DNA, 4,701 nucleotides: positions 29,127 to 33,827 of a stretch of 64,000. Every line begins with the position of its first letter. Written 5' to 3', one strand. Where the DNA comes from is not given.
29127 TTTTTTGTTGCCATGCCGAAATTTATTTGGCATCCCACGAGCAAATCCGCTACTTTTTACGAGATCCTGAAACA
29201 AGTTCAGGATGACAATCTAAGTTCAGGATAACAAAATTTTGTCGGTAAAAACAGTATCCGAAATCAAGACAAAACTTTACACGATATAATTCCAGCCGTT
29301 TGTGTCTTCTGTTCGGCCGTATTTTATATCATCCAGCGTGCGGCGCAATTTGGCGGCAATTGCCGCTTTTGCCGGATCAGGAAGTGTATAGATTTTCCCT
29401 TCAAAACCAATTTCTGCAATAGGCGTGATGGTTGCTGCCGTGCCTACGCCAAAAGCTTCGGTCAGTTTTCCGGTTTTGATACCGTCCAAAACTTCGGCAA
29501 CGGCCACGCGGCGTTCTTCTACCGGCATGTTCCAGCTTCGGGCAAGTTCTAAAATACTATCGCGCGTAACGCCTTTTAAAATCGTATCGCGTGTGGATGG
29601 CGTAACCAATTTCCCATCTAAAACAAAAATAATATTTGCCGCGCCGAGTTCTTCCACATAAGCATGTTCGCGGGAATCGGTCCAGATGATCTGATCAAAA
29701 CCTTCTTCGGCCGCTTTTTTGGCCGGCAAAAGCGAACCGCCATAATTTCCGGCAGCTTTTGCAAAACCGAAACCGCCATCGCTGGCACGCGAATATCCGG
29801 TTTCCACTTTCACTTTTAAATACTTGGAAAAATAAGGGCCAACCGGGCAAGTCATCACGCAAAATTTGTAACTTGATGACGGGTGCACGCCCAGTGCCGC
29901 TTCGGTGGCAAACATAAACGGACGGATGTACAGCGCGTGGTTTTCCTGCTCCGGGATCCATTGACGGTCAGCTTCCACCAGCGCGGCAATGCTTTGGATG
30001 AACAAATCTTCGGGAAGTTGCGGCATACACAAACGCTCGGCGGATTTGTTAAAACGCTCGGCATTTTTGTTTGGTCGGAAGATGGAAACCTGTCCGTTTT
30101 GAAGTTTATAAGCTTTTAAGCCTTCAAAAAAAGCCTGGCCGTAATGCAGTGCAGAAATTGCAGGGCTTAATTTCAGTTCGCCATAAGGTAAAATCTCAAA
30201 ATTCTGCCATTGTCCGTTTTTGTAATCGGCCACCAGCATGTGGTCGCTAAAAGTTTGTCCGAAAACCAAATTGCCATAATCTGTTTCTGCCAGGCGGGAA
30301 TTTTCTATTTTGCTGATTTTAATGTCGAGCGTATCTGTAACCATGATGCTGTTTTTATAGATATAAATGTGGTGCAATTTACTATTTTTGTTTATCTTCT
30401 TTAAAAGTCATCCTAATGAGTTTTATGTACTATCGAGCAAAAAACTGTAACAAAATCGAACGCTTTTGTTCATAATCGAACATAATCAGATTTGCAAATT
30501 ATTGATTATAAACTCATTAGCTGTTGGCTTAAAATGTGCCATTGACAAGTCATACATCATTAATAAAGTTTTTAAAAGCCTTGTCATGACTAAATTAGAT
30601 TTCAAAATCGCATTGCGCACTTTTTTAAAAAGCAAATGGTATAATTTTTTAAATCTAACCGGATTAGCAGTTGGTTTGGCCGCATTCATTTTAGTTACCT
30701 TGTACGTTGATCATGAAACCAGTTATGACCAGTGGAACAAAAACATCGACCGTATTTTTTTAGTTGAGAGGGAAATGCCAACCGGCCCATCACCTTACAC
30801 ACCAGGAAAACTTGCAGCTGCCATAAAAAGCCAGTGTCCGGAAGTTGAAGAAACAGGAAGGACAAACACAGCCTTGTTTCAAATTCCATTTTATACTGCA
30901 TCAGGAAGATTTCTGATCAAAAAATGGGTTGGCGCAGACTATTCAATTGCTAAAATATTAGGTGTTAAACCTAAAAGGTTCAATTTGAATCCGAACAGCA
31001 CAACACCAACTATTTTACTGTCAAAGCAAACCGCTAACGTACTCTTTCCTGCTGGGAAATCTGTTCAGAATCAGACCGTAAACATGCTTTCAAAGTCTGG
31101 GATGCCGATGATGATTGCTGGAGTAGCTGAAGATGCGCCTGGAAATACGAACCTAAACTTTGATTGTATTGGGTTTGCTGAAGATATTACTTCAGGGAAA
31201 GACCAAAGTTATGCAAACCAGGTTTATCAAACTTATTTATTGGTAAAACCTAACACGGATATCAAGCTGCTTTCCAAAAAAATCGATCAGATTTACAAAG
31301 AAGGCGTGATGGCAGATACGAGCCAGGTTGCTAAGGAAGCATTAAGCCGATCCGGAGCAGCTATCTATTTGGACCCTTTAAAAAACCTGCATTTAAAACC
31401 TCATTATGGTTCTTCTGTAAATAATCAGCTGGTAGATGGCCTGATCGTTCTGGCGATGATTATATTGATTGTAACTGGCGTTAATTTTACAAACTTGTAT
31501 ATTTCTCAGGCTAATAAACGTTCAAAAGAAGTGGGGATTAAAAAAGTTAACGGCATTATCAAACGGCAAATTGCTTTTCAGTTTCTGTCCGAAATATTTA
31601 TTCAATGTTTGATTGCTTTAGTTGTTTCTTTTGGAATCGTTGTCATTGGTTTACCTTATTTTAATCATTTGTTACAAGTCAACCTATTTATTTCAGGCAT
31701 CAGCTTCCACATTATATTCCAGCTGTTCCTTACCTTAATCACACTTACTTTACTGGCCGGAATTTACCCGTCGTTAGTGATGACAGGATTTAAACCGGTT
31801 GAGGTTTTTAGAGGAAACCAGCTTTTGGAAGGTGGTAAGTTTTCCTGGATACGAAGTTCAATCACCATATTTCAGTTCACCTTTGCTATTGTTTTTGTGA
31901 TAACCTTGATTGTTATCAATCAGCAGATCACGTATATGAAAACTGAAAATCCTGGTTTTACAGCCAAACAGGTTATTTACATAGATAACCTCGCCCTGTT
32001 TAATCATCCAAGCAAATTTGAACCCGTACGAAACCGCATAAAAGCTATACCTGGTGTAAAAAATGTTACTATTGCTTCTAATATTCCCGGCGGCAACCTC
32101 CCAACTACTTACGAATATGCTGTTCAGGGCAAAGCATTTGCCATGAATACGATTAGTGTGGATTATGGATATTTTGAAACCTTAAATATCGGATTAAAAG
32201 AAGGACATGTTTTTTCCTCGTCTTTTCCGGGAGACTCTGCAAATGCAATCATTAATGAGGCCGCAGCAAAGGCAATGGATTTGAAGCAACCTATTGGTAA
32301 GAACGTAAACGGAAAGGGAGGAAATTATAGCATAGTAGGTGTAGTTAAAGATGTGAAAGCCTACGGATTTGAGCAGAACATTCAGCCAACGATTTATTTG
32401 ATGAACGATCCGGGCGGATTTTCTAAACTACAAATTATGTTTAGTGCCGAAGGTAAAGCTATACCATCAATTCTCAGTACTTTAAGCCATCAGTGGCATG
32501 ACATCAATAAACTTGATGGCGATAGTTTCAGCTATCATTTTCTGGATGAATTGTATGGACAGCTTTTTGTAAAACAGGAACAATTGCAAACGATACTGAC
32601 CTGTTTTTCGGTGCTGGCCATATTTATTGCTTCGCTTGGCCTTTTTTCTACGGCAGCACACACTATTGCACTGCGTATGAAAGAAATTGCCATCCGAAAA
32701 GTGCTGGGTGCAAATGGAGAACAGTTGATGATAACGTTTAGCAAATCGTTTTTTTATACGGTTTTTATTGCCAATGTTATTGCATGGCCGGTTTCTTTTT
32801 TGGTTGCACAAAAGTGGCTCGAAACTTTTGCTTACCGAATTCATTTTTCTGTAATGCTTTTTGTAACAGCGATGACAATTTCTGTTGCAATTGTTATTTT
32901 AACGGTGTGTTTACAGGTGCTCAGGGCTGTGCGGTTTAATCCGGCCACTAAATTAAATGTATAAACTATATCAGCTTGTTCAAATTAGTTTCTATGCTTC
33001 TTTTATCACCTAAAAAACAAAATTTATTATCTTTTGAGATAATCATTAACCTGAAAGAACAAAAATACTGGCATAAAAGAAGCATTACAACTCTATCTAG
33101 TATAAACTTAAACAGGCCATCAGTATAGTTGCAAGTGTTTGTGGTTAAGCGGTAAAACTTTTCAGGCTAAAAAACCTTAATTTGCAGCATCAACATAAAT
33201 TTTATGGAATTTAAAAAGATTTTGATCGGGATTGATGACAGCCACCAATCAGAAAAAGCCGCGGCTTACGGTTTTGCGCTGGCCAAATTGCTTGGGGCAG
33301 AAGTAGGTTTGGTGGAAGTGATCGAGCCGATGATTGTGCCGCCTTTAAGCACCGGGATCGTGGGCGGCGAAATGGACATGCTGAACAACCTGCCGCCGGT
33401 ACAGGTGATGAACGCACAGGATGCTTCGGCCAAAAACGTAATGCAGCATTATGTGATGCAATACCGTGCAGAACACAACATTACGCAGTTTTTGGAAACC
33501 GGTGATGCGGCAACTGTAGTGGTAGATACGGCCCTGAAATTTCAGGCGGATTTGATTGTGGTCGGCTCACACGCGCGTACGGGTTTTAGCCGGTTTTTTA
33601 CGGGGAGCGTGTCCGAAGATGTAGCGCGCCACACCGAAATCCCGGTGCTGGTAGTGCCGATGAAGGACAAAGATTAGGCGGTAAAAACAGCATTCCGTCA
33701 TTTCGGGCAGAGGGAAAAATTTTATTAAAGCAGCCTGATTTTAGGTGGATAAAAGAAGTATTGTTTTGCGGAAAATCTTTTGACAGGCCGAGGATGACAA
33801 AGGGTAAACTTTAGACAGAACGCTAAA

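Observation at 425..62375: Hyper-abundant 12-mer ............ (sister form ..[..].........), more than 1 copy per kb in both coding and non-coding DNA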

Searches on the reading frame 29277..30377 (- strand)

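Call 11: search_protein_families(library=pfam, proteins=[window:29277-30377:-])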
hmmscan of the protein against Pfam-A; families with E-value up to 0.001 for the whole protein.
window:29277-30377:- (366 aa): 1 family
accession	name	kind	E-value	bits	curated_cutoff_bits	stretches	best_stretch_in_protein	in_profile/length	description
PF01063.24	Aminotran_4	-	4.6e-32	112.1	28.5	1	83-323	2-223/223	Amino-transferase class IV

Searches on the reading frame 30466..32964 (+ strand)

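Call 10: search_protein_families(library=pfam, proteins=[window:30466-32964:+])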
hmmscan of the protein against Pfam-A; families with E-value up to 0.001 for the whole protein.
window:30466-32964:+ (832 aa): 2 families
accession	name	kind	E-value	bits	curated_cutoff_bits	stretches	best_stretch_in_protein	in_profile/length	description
PF12704.14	MacB_PCD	-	7.4e-21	75.8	27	2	61-275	2-206/207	MacB-like periplasmic core domain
PF02687.27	FtsX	-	2.3e-20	73.3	25.5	2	328-439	2-115/120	FtsX-like permease C-terminal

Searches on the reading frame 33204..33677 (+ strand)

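Call 41: search_protein_families(library=pfam, proteins=[window:33204-33677:+], max_evalue=0.01)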
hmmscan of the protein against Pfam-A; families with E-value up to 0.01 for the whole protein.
window:33204-33677:+ (157 aa): 1 family
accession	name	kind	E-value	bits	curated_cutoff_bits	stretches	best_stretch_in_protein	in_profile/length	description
PF00582.32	Usp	-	6.6e-30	105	24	1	3-152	2-141/141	Universal stress protein family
